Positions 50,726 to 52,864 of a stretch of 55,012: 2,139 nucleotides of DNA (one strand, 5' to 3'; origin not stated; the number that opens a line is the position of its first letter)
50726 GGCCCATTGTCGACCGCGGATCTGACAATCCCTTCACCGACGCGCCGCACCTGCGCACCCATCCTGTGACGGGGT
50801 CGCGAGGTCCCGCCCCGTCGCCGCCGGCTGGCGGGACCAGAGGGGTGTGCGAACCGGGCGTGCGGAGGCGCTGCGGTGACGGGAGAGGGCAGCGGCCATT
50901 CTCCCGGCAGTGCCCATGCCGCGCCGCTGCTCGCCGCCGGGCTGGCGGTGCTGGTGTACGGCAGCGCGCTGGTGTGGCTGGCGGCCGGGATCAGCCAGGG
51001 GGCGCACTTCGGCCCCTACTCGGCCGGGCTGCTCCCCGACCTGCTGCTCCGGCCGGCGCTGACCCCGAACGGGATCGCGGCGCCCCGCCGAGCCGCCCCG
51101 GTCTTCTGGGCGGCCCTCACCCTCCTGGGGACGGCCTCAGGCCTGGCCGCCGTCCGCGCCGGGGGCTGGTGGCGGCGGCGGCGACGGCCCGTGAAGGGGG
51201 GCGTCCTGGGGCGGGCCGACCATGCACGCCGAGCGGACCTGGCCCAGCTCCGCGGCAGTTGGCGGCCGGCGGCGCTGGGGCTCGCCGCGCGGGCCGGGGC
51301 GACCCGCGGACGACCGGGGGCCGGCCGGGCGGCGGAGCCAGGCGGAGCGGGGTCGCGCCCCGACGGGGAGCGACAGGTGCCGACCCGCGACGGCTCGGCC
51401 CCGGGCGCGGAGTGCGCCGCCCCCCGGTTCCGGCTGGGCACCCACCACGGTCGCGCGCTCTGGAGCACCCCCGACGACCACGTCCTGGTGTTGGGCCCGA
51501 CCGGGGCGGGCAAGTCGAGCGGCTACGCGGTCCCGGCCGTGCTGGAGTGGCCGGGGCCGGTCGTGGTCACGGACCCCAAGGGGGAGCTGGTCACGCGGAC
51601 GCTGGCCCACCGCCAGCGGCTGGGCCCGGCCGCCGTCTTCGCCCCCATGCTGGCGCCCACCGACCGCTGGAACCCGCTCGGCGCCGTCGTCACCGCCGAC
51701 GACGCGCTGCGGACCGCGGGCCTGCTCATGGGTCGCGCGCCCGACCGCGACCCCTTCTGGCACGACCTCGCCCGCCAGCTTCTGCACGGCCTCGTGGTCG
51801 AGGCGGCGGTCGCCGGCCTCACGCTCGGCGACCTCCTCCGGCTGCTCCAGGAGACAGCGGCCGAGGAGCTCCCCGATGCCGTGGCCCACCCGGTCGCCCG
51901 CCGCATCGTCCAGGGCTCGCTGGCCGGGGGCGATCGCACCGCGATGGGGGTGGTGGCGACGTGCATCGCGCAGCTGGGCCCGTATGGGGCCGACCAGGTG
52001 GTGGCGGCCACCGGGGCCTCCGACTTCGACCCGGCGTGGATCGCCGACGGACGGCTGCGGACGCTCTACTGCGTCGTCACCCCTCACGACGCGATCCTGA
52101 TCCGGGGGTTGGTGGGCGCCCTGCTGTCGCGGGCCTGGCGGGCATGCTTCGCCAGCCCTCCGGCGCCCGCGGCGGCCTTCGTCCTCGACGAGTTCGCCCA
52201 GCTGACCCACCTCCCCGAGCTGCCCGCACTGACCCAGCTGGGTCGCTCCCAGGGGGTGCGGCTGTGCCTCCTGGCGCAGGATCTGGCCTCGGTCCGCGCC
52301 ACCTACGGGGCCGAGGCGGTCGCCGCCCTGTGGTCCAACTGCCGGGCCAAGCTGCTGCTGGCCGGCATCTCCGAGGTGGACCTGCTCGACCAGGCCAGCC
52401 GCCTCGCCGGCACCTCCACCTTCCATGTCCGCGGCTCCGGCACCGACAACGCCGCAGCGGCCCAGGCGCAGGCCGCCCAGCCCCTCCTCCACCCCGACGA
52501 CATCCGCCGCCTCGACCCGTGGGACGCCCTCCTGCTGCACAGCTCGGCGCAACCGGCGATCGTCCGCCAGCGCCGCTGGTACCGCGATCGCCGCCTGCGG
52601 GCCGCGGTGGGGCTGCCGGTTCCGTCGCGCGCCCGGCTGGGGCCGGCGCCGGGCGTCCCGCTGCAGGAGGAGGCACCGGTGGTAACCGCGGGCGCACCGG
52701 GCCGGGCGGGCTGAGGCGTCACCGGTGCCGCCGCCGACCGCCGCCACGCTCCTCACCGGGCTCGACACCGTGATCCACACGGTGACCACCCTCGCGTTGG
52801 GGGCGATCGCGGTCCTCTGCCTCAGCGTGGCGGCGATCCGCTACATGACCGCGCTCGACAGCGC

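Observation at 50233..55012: T4SS/conjugation-like module begins abruptly after housekeeping genes, paired with a divergent stand-alone receiver domain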

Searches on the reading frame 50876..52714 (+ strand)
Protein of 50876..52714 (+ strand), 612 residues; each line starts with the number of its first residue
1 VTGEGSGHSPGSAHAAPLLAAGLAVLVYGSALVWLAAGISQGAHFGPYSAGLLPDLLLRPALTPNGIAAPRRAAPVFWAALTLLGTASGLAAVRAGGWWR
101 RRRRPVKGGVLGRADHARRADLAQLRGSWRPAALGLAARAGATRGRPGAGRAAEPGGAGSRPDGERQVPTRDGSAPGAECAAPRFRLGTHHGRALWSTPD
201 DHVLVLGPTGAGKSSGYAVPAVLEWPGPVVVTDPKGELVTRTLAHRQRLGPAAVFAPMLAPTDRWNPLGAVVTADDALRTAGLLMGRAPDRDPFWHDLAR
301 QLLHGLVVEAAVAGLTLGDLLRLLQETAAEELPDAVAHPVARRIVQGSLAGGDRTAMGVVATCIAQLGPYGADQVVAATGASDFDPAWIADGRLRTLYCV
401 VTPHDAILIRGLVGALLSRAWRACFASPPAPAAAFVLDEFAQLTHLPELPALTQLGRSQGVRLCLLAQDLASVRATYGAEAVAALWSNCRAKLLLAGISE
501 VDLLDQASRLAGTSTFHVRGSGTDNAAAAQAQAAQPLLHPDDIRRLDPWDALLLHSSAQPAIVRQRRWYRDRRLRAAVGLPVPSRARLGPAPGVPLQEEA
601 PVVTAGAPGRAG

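Call 5: search_protein_families(library=pfam, proteins=[window:50876-52714:+], max_evalue=0.1)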
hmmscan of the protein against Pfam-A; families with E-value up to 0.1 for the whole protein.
window:50876-52714:+ (612 aa): 5 families
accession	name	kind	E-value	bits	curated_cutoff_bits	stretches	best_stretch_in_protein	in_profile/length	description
PF02534.20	T4SS-DNA_transf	-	1.8e-44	152.8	20.1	1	196-579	44-456/468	Type IV secretory system Conjugative DNA transfer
PF10412.15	TrwB_AAD_bind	-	2.7e-24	86.2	20.5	1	196-553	11-373/387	Type IV secretion-system coupling protein DNA-binding domain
PF12696.13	TraG-D_C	-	3.8e-22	79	22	1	434-547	3-125/126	TraM recognition site of TraD and TraG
PF00270.35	DEAD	-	0.022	15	26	1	200-249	14-68/167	DEAD/DEAH box helicase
PF01935.23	DUF87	-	0.041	14.4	23.2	1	202-242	25-68/220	Helicase HerA, central domain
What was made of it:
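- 50876..52714 (+): VirD4/TraG-type type IV coupling protein (T4CP), 612 aa, first gene of the operon. Pfam T4SS-DNA_transf 1.8e-44, TrwB_AAD_bind 2.7e-24, TraG-D_C 3.8e-22 (call 5).
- On Type IV secretion system (generic): Window 50876-52714: T4SS-DNA_transf 1.8e-44 and TraG-D_C 3.8e-22, above the gathering cut-offs (call 5).
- Checked: T4CP, 50876-52714 (+), 612 aa. Pfam T4SS-DNA_transf E 1.8e-44, TrwB_AAD_bind 2.7e-24, TraG-D_C 3.8e-22 (call 5).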

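Call 6: search_protein_families(library=ncbifam, proteins=[window:50876-52714:+], max_evalue=0.1)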
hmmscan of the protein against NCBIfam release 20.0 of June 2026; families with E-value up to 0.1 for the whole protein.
window:50876-52714:+ (612 aa): 9 families
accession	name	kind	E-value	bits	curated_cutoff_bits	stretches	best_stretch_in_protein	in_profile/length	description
NF045973.1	conju_CD1115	equivalog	8e-35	120.5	250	1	199-569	23-436/442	VirD4-like conjugal transfer protein, CD1115 family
NF010450.0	PRK13876.1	subfamily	5.6e-25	87.6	674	1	187-583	131-557/667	IncP-type conjugal transfer protein TraG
NF010424.0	PRK13850.1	equivalog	1.6e-20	72.9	681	1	192-576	131-538/670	type IV secretion system ATPase VirD4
NF010472.0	PRK13897.1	equivalog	2.5e-16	59.4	728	1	201-573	159-555/657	type IV secretion system component VirD4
NF010394.0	PRK13822.1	subfamily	4.5e-15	55.5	443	1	201-577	225-630/643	conjugal transfer coupling protein TraG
TIGR02767.1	TraG-Ti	equivalog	6.6e-13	48.3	686.2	1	201-529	212-562/623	Ti-type conjugative transfer system protein TraG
NF010453.0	PRK13880.1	subfamily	5.4e-11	41.4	586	1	200-271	169-243/630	conjugal transfer coupling protein TraG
TIGR02759.1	TraD_Ftype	equivalog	1.6e-07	30.5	521.35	1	201-497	177-473/566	type IV conjugative transfer system coupling protein TraD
NF041447.1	TrbC_conju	equivalog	0.021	13.3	800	0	188-214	114-143/685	F-type conjugative transfer protein TrbC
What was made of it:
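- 50876..52714 (+): NCBIfam VirD4-like families match, all below equivalog cut-offs (call 6).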

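Call 7: find_encoding_contigs(protein=window:50876-52714:+, flank=10000, max_places=6)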
Protein window:50876-52714:+ (612 aa): 1 contig read that carries it; 1 place shown.
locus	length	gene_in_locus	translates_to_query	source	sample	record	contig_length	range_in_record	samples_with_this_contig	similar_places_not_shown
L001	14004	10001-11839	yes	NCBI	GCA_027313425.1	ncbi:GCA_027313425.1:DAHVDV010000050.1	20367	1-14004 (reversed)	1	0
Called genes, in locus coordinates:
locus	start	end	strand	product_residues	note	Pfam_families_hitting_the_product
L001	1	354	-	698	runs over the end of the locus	PF03190:Thioredox_DsbH, PF13899:Thioredoxin_7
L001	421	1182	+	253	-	PF00857:Isochorismatase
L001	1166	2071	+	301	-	PF03279:Lip_A_acyltrans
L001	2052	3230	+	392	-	PF13439:Glyco_transf_4, PF13579:Glyco_trans_4_4, PF00534:Glycos_transf_1, PF13692:Glyco_trans_1_4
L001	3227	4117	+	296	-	PF02645:DegV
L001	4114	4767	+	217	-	PF02660:G3P_acyltransf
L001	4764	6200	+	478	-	PF00206:Lyase_1, PF10415:FumaraseC_C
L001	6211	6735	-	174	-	-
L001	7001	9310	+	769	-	PF00912:Transgly, PF00905:Transpeptidase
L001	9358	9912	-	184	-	PF00072:Response_reg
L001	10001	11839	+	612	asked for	PF02534:T4SS-DNA_transf, PF10412:TrwB_AAD_bind, PF12696:TraG-D_C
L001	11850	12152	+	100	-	-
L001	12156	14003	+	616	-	?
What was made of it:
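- Tried and rejected: The exact T4CP occurs only on a shorter 20-kb NCBI contig, which ends earlier (call 7).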

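Call 8: find_homologous_proteins(query=window:50876-52714:+, max_evalue=0.00001)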
Query window:50876-52714:+ (612 aa): 91 proteins with E <= 0.00001 among 8000 candidates.
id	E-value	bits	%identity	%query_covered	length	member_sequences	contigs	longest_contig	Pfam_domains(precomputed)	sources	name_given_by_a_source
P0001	0.0e+0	1334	100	100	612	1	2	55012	PF10412.16,PF02534.21,PF12696.14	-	-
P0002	4.1e-277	939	75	98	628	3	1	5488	PF10412.16,PF02534.21,PF12696.14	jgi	-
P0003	8.5e-263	892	73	99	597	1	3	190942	PF10412.16,PF02534.21,PF12696.14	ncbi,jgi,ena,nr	ncbi:MAG TPA: type IV secretory system conjugative DNA transfer family protein [Verrucomicrobiae bac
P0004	1.2e-254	865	72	97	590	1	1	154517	PF10412.16,PF02534.21,PF12696.14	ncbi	-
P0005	6.2e-191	654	59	95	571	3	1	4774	PF10412.16,PF02534.21,PF12696.14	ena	-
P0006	3.8e-190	652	45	5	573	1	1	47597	PF10412.16,PF02534.21,PF12696.14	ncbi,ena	-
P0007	2.1e-170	587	64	69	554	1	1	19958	PF10412.16,PF02534.21,PF12696.14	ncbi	ncbi:MAG TPA: type IV secretory system conjugative DNA transfer family protein [Candidatus Dormibact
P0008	9.5e-168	578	63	69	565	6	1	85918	PF10412.16,PF02534.21,PF12696.14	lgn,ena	-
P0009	3.7e-166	573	64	68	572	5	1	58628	PF10412.16,PF02534.21,PF12696.14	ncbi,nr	ncbi:MAG TPA: type IV secretory system conjugative DNA transfer family protein [Candidatus Acidoferr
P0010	5.9e-165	569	64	68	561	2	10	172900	PF10412.16,PF02534.21,PF12696.14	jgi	jgi:type IV secretion system protein VirD4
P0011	3.3e-164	566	61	76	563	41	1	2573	PF10412.16,PF02534.21,PF12696.14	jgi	jgi:type IV secretion system protein VirD4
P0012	3.3e-164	566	64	66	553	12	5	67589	PF10412.16,PF02534.21,PF12696.14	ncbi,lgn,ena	-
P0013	3.7e-164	566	62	69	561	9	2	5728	PF10412.16,PF02534.21,PF12696.14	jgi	jgi:type IV secretion system protein VirD4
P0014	9.0e-164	565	66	65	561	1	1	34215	PF10412.16,PF02534.21,PF12696.14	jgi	jgi:type IV secretion system protein VirD4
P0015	1.1e-163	564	63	69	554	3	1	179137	PF10412.16,PF02534.21,PF12696.14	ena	-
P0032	1.6e-157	544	61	68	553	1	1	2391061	PF10412.16,PF02534.21,PF12696.14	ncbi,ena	-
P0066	1.7e-36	144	33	65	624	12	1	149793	PF10412.16,PF02534.21,PF12696.14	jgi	-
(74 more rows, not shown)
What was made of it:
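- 50876..52714 (+): About 63 clusters at 51-75% identity are found and, where a source names them, they are almost all Dormibacterota; the next relatives are at 33% or less (call 8).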

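Call 10: find_encoding_contigs(protein=P0003, flank=10000, max_places=2)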
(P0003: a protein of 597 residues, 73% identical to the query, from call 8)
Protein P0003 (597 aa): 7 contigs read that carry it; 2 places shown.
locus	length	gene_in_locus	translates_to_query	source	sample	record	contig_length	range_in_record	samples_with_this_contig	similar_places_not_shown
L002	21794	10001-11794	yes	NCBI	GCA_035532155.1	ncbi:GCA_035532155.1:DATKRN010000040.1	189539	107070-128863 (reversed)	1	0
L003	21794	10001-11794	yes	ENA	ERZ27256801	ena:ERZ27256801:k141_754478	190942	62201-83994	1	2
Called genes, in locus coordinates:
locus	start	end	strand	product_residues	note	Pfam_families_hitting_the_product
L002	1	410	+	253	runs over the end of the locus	PF00857:Isochorismatase (weak)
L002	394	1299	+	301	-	PF03279:Lip_A_acyltrans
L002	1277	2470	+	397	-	PF13439:Glyco_transf_4, PF13579:Glyco_trans_4_4, PF00534:Glycos_transf_1, PF13692:Glyco_trans_1_4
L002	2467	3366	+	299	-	PF02645:DegV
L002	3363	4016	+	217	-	PF02660:G3P_acyltransf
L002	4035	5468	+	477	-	PF00206:Lyase_1, PF10415:FumaraseC_C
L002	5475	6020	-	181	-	-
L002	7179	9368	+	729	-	PF00912:Transgly, PF00905:Transpeptidase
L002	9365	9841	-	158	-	PF00072:Response_reg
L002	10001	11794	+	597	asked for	PF02534:T4SS-DNA_transf, PF10412:TrwB_AAD_bind, PF12696:TraG-D_C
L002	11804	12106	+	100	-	-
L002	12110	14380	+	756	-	-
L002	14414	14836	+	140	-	-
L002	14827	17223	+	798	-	PF26593:TraC-like (weak), PF01935:DUF87 (weak), PF12846:AAA_10 (faint), PF13401:AAA_22 (faint), PF19044:P-loop_TraG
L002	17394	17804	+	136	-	PF01551:Peptidase_M23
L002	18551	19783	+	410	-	PF07690:MFS_1, PF00083:Sugar_tr (faint), PF07690:MFS_1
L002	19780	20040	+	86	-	-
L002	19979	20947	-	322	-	PF01040:UbiA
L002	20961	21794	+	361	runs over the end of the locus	PF01208:URO-D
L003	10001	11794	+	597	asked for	PF02534:T4SS-DNA_transf, PF10412:TrwB_AAD_bind, PF12696:TraG-D_C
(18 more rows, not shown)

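Call 11: find_encoding_contigs(protein=P0032, flank=10000, max_places=2)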
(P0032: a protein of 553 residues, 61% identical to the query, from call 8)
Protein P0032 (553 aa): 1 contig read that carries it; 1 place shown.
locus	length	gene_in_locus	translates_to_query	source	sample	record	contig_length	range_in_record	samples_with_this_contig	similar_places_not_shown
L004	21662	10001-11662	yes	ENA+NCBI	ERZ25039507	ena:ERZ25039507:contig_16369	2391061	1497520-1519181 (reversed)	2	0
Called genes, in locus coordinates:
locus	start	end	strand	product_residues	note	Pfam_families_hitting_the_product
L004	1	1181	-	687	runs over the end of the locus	PF03190:Thioredox_DsbH, PF13899:Thioredoxin_7 (weak)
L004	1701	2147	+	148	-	PF03279:Lip_A_acyltrans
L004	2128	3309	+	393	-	PF13439:Glyco_transf_4, PF13579:Glyco_trans_4_4, PF00534:Glycos_transf_1, PF13692:Glyco_trans_1_4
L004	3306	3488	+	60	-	-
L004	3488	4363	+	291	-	PF02645:DegV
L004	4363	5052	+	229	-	PF02660:G3P_acyltransf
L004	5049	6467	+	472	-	PF00206:Lyase_1, PF10415:FumaraseC_C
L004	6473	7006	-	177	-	-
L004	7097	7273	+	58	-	-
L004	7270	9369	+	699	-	PF00912:Transgly, PF00905:Transpeptidase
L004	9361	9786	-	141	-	PF00072:Response_reg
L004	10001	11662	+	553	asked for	PF02534:T4SS-DNA_transf, PF10412:TrwB_AAD_bind, PF12696:TraG-D_C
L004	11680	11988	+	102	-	-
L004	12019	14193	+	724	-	-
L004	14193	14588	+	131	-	PF12666:PrgI (faint)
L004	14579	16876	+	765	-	PF12846:AAA_10 (faint), PF01935:DUF87 (weak), PF19044:P-loop_TraG (weak)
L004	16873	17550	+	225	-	PF05257:CHAP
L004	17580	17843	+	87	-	-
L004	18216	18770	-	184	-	-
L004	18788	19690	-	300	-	PF01040:UbiA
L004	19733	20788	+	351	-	PF01208:URO-D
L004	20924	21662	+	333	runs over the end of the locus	PF05257:CHAP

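Call 13: find_related_loci(query=A1, collection=genome_contigs, flank=10000)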
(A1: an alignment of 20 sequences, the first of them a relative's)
Query A1 (612 aa) in genome_contigs; peptide patterns used: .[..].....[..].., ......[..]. (x = any residue, [..] = any of these).
599 stretches matched a pattern (row limit reached: there are more); 54 encode a relative of the query (tblastn E <= 1e-3); 54 distinct loci.
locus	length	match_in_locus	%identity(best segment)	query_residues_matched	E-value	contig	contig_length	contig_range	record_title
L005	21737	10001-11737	74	19-608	0e+0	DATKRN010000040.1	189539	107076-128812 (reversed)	MAG TPA_asm: Verrucomicrobiia bacterium isolate SMAG_U14029 k141_29313, whole genome shotgun sequence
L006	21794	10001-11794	75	1-598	0e+0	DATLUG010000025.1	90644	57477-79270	MAG TPA_asm: Candidatus Micrarchaeia archaeon isolate SMAG_U13977 k141_269922, whole genome shotgun sequence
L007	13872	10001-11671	72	6-596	0e+0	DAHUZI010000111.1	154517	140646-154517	MAG TPA_asm: Candidatus Dormiibacterota bacterium isolate clean1682 k141_780933, whole genome shotgun sequence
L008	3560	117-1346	71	184-596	0e+0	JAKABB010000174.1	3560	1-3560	MAG: bacterium isolate WH2.bin132 NODE_50796_length_3560_cov_2.876784, whole genome shotgun sequence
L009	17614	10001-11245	64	179-598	3e-170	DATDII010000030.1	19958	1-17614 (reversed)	MAG TPA_asm: Candidatus Dormiibacterota bacterium isolate SMAG_U300 k141_865612, whole genome shotgun sequence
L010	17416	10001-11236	64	183-598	9e-167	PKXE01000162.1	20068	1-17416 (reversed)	MAG: Candidatus Dormiibacterota bacterium isolate palsa_862 73.20120500_P26.6_contig_6465, whole genome shotgun sequence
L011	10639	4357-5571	64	182-587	2e-166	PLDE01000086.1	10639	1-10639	MAG: Candidatus Dormiibacterota bacterium isolate palsa_846 73.20111000_P2M.19_contig_18867, whole genome shotgun sequen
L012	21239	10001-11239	64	181-598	1e-166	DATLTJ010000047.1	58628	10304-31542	MAG TPA_asm: Candidatus Acidiferrales bacterium isolate SMAG_U13953 k141_369436, whole genome shotgun sequence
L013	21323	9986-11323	57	101-598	9e-166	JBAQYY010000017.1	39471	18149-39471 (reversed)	MAG: Candidatus Dormiibacterota bacterium isolate MFD10881_ilm_asm_bin19 k127_210375, whole genome shotgun sequence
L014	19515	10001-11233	62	183-598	3e-164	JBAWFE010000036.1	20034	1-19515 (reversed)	MAG: Candidatus Dormiibacterota bacterium isolate MFD05722_ilm_asm_bin17 k127_131076, whole genome shotgun sequence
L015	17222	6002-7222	63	183-587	2e-163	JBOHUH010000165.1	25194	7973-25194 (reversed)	MAG: Candidatus Dormibacteria bacterium isolate TC-S_metawrap_bin.139 k127_3718609, whole genome shotgun sequence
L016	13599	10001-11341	55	101-598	1e-161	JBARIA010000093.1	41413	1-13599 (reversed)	MAG: Candidatus Dormiibacterota bacterium isolate MFD06470_ilm_asm_bin14 k127_257445, whole genome shotgun sequence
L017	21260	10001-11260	62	174-598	1e-160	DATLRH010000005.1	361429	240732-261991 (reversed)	MAG TPA_asm: Candidatus Dormiibacterota bacterium isolate SMAG_U13899 k141_658968, whole genome shotgun sequence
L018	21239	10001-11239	62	181-598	7e-160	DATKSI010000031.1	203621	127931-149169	MAG TPA_asm: Candidatus Micrarchaeaceae archaeon isolate SMAG_U14050 k141_378860, whole genome shotgun sequence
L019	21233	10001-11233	60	183-598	1e-159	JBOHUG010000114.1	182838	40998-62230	MAG: Candidatus Dormibacteria bacterium isolate TC-S_metawrap_bin.159 k127_4784116, whole genome shotgun sequence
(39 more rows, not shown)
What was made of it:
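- Closest known: Chromosomal T4SS of Patescibacteria/CPR. Different: The hosts have 2.4-2.5-Mb genomes (calls 11, 13) rather than the sub-1-Mb genomes of epibionts.
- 33 GTDB species genomes carry the locus (call 13).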

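Call 17: search_protein_families(library=pfam, proteins=[L002:12110-14380:+, L002:14414-14836:+, L002:14827-17223:+, L002:17220-17804:+, L004:12019-14193:+, L004:14193-14588:+, L004:14579-16876:+, L004:16873-17550:+, L004:17580-17843:+, L004:18216-18770:-], max_evalue=0.1)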
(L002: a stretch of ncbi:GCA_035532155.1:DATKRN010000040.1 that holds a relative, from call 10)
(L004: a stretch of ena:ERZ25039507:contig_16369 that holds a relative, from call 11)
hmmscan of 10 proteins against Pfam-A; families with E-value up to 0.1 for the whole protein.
L002:12110-14380:+ (756 aa): 1 family
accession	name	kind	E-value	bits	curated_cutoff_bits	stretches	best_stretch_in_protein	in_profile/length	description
PF04610.19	TrbL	-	0.0045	17.2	25.9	1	413-506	97-191/215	TrbL/VirB6 plasmid conjugal transfer protein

L002:14414-14836:+ (140 aa): 1 family
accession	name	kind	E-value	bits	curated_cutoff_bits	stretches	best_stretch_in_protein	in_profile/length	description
PF12666.12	PrgI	-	7.5e-05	23.6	27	1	24-107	2-88/91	PrgI family protein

L002:14827-17223:+ (798 aa): 9 families
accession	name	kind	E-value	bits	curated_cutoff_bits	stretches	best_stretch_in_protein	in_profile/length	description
PF19044.6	P-loop_TraG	-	1.8e-17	63.5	25.8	2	445-512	29-96/413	TraG P-loop domain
PF12846.13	AAA_10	-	7.7e-07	28.9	27.5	1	445-486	21-62/362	AAA-like domain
PF01935.23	DUF87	-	7.8e-06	26.6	23.2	1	451-509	29-89/220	Helicase HerA, central domain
PF13401.12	AAA_22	-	1.6e-05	25.7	27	1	448-482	8-45/130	AAA domain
PF20720.3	nSTAND3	-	0.021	15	27.2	1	448-486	20-58/155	Novel STAND NTPase 3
PF06414.18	Zeta_toxin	-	0.037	13.9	22.3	1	448-486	19-55/199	Zeta toxin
PF05673.19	DUF815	-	0.039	13.5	23.8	1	439-476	47-84/249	Protein of unknown function (DUF815)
PF13238.12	AAA_18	-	0.073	14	29.4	0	449-480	2-32/128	AAA domain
PF13604.12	AAA_30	-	0.098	12.8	27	0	445-481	18-54/191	AAA domain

L002:17220-17804:+ (194 aa): 1 family
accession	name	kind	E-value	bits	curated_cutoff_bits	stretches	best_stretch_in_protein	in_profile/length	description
PF01551.29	Peptidase_M23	-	5.7e-19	68.6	28.7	1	75-163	2-90/96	Peptidase family M23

L004:12019-14193:+ (724 aa): 0 families

L004:14193-14588:+ (131 aa): 1 family
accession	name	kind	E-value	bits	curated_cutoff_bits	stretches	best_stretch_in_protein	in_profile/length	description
PF12666.12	PrgI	-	8.9e-06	26.6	27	1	16-87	14-88/91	PrgI family protein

L004:14579-16876:+ (765 aa): 8 families
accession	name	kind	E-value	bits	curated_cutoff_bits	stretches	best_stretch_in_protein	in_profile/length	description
PF19044.6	P-loop_TraG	-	1.1e-11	44.5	25.8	2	615-723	227-339/413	TraG P-loop domain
PF12846.13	AAA_10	-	2.8e-08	33.7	27.5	2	431-478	21-68/362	AAA-like domain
PF01935.23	DUF87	-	1.1e-05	26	23.2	1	436-475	28-68/220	Helicase HerA, central domain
PF13401.12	AAA_22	-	0.00019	22.2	27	0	434-458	8-32/130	AAA domain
PF13191.12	AAA_16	-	0.0021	19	32.6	0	426-560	20-104/167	AAA ATPase domain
PF13238.12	AAA_18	-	0.017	16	29.4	1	434-466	1-32/128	AAA domain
PF01656.29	CbiA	-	0.032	14.6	25.4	1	435-676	3-76/125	CobQ/CobB/MinD/ParA nucleotide binding domain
PF20720.3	nSTAND3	-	0.036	14.2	27.2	1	433-465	19-51/155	Novel STAND NTPase 3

L004:16873-17550:+ (225 aa): 1 family
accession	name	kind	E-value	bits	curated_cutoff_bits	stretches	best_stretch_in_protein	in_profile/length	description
PF05257.22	CHAP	-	3.6e-17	63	26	1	99-182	3-81/81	CHAP domain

L004:17580-17843:+ (87 aa): 2 families
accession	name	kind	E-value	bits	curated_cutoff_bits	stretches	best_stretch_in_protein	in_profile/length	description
PF14561.12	TPR_20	-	0.02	15.6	25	1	45-78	32-65/90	Tetratricopeptide repeat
PF09141.16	Talin_middle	-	0.031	14.8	25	1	15-86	83-155/161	Talin, middle domain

L004:18216-18770:- (184 aa): 5 families
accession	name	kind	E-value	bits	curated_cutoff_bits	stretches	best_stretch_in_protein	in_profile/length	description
PF10348.14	DUF2427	-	0.00024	21.3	23.8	1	37-78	30-70/105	Domain of unknown function (DUF2427)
PF01769.21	MgtE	-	0.0018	18.9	27.6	1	9-97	22-106/125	Divalent cation transporter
PF01040.23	UbiA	-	0.012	15.4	34.2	1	17-72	56-109/250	UbiA prenyltransferase family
PF00916.26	Sulfate_transp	-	0.012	14.9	23.2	1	29-86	5-60/380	Sulfate permease family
PF20237.3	DUF6594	-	0.018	15.4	30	1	27-81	175-228/238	Family of unknown function (DUF6594)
